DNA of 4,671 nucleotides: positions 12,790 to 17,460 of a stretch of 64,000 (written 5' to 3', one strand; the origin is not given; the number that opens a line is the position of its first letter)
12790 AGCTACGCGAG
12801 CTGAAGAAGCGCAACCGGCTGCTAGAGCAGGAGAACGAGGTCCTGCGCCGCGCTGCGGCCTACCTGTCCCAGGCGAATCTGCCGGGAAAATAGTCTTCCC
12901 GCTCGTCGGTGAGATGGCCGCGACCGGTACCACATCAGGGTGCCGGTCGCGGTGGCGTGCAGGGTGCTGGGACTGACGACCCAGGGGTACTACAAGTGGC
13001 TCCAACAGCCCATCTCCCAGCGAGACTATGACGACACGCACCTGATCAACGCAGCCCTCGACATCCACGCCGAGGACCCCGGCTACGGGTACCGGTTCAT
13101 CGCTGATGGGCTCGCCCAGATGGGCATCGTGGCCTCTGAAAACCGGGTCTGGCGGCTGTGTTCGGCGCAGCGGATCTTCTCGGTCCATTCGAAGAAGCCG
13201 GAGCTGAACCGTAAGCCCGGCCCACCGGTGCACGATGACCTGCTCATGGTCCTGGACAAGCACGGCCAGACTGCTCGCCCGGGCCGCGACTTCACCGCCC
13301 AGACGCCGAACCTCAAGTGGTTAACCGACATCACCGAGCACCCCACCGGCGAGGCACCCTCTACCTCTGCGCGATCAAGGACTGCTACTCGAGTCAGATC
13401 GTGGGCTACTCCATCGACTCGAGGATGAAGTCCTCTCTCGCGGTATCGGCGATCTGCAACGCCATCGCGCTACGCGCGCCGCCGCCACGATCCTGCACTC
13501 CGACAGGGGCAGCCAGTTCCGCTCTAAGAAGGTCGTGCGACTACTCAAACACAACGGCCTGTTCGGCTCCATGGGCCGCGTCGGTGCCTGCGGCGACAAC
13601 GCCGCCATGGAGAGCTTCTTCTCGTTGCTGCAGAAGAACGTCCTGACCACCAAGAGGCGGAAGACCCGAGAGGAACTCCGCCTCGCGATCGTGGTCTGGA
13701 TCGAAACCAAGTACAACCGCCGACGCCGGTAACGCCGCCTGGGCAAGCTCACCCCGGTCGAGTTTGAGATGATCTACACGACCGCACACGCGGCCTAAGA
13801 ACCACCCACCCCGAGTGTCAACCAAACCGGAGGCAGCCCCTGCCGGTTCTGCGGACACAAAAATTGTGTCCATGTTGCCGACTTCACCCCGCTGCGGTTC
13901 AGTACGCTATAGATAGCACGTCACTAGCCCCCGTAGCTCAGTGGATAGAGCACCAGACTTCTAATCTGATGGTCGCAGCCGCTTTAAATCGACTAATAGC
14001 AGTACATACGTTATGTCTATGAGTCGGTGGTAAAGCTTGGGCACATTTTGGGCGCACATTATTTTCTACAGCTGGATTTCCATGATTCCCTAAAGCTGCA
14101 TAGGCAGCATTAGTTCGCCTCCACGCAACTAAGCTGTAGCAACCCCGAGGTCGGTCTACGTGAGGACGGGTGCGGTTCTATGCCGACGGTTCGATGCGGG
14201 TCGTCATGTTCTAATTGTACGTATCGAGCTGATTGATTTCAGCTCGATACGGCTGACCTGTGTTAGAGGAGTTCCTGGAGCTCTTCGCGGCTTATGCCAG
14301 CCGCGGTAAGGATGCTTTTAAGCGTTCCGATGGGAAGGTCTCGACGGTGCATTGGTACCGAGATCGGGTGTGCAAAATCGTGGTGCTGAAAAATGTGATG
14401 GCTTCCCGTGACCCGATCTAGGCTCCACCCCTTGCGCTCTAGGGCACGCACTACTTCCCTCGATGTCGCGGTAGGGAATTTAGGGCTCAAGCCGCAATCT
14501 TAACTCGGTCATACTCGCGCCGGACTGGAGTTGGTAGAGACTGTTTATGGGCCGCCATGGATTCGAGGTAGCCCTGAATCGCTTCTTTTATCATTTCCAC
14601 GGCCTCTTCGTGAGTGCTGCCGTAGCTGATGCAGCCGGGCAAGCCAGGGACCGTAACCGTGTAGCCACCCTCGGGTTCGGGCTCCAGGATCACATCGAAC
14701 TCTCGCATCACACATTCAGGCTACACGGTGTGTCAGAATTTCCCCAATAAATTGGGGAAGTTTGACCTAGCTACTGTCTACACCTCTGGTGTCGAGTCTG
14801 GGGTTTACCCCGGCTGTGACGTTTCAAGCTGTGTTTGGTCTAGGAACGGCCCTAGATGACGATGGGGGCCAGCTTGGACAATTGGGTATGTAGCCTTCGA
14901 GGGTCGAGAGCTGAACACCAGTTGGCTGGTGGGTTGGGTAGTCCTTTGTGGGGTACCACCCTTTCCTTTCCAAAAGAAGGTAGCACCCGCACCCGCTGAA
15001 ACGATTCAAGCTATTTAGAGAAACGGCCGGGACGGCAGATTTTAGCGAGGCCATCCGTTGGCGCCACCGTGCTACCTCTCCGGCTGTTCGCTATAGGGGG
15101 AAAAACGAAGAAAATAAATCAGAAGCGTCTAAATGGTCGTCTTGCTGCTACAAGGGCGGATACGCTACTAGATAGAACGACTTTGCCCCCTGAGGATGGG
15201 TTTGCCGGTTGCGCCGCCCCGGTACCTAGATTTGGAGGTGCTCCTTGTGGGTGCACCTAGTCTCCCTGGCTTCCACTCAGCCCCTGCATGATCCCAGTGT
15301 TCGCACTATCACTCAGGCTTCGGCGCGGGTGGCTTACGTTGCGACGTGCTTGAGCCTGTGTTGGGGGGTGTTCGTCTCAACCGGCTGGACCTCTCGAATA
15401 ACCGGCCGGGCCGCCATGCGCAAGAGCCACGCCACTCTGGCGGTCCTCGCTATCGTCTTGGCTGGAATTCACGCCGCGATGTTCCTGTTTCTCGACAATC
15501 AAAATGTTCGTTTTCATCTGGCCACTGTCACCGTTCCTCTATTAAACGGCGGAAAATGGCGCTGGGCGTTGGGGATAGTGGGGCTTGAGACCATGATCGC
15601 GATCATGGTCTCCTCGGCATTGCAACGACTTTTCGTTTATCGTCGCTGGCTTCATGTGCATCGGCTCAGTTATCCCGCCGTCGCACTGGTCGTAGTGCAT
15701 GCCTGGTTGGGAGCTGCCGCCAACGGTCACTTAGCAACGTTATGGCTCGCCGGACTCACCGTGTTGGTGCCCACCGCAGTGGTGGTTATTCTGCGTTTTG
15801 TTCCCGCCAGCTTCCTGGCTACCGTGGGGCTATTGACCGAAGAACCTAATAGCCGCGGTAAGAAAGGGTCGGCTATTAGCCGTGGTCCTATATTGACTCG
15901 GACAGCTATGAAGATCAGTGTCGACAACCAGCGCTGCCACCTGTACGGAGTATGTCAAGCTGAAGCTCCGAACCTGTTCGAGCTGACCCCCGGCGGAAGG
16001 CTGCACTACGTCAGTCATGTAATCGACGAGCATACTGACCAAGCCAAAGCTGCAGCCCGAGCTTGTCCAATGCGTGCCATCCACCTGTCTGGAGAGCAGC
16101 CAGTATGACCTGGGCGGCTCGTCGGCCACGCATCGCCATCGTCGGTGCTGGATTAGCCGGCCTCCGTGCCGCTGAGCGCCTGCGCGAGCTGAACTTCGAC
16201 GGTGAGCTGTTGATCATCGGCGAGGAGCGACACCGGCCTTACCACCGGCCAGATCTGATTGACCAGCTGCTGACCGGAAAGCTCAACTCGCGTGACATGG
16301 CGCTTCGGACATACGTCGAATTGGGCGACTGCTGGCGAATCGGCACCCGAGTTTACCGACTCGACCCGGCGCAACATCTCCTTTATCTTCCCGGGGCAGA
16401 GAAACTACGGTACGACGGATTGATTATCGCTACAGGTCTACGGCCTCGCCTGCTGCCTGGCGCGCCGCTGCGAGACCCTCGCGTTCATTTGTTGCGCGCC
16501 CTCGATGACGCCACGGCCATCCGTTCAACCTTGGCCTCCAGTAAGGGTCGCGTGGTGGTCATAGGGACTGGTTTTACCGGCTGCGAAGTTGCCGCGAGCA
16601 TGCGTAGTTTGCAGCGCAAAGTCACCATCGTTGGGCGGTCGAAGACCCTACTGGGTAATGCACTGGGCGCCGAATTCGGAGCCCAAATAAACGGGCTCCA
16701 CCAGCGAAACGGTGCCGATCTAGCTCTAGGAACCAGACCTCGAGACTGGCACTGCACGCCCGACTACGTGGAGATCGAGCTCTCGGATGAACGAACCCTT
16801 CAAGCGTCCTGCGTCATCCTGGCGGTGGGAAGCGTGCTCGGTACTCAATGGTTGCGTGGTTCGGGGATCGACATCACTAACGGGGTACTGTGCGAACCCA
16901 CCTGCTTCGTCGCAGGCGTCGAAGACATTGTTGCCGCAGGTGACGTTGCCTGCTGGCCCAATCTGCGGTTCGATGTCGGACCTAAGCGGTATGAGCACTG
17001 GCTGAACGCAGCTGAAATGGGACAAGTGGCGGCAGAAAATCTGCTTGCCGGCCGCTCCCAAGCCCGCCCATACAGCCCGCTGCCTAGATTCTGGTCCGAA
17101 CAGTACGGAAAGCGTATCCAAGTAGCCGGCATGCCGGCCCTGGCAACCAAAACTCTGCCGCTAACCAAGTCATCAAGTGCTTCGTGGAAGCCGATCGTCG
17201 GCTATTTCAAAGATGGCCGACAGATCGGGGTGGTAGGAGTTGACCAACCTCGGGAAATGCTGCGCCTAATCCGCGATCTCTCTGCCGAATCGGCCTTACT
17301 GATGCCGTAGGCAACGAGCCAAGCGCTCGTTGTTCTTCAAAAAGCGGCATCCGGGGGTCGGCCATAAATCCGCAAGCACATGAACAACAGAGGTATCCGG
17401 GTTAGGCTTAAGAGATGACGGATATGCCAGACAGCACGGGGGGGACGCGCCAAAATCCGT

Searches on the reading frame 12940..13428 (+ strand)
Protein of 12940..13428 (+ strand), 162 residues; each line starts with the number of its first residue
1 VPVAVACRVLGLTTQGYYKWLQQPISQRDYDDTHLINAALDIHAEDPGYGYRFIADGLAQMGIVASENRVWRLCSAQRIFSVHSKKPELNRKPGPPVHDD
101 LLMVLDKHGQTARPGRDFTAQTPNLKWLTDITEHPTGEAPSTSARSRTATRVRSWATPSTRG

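Call 5: search_protein_families(library=pfam, max_evalue=0.1, proteins=[window:12940-13428:+])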
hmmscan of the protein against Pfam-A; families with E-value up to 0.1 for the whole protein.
window:12940-13428:+ (162 aa): 1 family
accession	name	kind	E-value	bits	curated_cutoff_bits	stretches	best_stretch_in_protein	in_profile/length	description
PF13276.12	HTH_21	-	1.3e-07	32.2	28.1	1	32-86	4-59/60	HTH-like domain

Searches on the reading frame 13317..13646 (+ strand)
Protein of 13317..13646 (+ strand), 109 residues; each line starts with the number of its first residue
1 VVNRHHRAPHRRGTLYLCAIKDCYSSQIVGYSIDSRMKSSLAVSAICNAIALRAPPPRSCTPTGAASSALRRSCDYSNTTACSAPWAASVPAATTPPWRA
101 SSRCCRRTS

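Call 84: search_protein_families(library=pfam, max_evalue=0.001, proteins=[window:13317-13646:+])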
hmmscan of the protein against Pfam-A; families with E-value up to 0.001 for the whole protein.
window:13317-13646:+ (109 aa): 1 family
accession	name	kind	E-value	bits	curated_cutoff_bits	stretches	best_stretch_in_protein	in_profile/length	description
PF00665.32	rve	-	1.3e-06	29.1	32.6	1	9-58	18-68/102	Integrase core domain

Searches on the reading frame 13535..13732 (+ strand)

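Call 84: search_protein_families(library=pfam, max_evalue=0.001, proteins=[window:13535-13732:+])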
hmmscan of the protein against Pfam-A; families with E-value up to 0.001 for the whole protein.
window:13535-13732:+ (65 aa): 2 families
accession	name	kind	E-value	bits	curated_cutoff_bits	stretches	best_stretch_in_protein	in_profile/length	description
PF13683.12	rve_3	-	1.2e-06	28.5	26.5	1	12-65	6-58/67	Integrase core domain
PF13333.12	rve_2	-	7.5e-05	23.2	22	1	26-64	1-38/56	Integrase core domain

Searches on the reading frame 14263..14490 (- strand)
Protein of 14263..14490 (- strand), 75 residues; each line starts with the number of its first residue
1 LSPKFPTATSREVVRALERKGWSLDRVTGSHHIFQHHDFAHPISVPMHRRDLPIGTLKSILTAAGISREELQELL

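Call 84: search_protein_families(library=pfam, max_evalue=0.001, proteins=[window:14263-14490:-])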
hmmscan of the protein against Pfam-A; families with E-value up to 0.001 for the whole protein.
window:14263-14490:- (75 aa): 1 family
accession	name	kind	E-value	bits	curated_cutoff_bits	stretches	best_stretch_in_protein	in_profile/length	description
PF07927.17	HicA_toxin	-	5.5e-20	71.7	27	1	10-66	1-58/58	HicA toxin of bacterial toxin-antitoxin,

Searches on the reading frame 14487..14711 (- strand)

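Call 84: search_protein_families(library=pfam, max_evalue=0.001, proteins=[window:14487-14711:-])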
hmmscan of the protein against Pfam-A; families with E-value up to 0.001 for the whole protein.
window:14487-14711:- (74 aa): 2 families
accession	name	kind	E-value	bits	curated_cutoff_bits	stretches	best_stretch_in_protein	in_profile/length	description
PF15919.11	HicB_lk_antitox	-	7e-14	52.5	27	1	6-63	2-59/123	HicB_like antitoxin of bacterial toxin-antitoxin system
PF21748.3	UPF0150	-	0.00013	22.3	27.3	1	13-54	17-58/64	UPF0150-like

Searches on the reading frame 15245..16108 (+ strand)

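Call 84: search_protein_families(library=pfam, max_evalue=0.001, proteins=[window:15245-16108:+])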
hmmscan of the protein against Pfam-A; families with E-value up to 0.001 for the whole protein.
window:15245-16108:+ (287 aa): 3 families
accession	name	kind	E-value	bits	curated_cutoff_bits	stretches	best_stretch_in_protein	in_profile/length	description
PF13370.11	Fer4_13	-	1.9e-09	38.5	24.5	1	226-280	1-57/58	4Fe-4S single cluster domain of Ferredoxin I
PF13459.11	Fer4_15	-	1.6e-08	35.6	22.4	1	224-280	1-65/66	4Fe-4S single cluster domain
PF01794.25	Ferric_reduct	-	1.8e-08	34.9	28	1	47-149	23-120/121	Ferric reductase like transmembrane component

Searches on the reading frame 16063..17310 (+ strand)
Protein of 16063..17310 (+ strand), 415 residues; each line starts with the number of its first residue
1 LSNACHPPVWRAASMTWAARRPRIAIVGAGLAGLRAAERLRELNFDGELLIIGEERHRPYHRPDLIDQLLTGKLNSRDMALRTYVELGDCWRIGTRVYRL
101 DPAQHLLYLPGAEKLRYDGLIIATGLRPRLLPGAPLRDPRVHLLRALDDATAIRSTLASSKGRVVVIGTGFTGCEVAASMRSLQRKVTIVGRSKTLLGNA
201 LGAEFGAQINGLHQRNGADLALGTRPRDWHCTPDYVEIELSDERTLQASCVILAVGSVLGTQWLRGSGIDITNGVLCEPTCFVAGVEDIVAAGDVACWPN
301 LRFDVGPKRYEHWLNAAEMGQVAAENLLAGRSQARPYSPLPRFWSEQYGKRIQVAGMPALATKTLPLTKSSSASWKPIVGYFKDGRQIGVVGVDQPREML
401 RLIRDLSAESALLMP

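Call 84: search_protein_families(library=pfam, max_evalue=0.001, proteins=[window:16063-17310:+])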
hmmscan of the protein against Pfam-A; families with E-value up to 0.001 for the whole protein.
window:16063-17310:+ (415 aa): 9 families
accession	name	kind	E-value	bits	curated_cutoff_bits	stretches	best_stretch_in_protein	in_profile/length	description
PF07992.20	Pyr_redox_2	-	5.6e-46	157.7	26.1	1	23-320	2-291/291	Pyridine nucleotide-disulphide oxidoreductase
PF00070.33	Pyr_redox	-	9e-16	58.6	22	1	163-240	1-79/82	Pyridine nucleotide-disulphide oxidoreductase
PF14759.12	Reductase_C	-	1.3e-08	35.7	25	1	343-402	2-59/85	Reductase C-terminal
PF13450.12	NAD_binding_8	-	5e-07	30.3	21.9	0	26-49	1-24/68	NAD(P)-binding Rossmann-like domain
PF01262.27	AlaDh_PNT_C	-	1.3e-05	25.2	23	0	160-198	27-65/214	Alanine dehydrogenase/PNT, C-terminal domain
PF05834.18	Lycopene_cycl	-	6.4e-05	22.6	23.4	0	24-52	2-30/380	Lycopene cyclase protein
PF01134.28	GIDA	-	7e-05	22.5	22.1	0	164-194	2-32/391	Glucose inhibited division protein A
PF00890.30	FAD_binding_2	-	0.00017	21.4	20.4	0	24-42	2-20/414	FAD binding domain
PF13454.12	NAD_binding_9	-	0.0008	19.8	21.8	0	25-52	1-30/155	FAD-NAD(P)-binding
